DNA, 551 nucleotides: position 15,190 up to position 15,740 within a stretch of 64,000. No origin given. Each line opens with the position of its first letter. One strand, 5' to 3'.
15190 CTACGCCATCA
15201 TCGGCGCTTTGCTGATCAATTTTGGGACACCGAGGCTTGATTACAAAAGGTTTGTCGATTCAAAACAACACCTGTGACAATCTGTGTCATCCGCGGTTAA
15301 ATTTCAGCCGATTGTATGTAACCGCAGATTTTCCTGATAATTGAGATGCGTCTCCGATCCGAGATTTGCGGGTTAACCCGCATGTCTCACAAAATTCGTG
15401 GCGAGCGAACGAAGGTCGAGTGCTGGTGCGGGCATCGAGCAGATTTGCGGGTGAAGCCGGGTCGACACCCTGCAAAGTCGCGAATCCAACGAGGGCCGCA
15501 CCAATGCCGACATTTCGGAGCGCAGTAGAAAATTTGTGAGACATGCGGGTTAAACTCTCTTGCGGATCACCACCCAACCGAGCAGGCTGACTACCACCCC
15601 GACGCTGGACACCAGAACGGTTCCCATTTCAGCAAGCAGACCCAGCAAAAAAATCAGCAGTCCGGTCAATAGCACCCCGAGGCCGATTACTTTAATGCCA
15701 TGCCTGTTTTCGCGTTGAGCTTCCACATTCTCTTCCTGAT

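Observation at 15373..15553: Family A: ~181-bp foldback element whose two ends co-vary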

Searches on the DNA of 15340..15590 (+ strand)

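Call 47: search_dna_similar(query=window:15373-15553:+, collection=plasmids, mode=distant, max_evalue=0.01)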
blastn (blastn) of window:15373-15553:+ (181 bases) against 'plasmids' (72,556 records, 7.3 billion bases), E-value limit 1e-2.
No match.

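Call 59: search_rna_families(source=window, start=15340, end=15590, threshold=evalue, max_evalue=1)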
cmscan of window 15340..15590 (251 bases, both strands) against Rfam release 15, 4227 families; matches with E-value up to 1: 0.
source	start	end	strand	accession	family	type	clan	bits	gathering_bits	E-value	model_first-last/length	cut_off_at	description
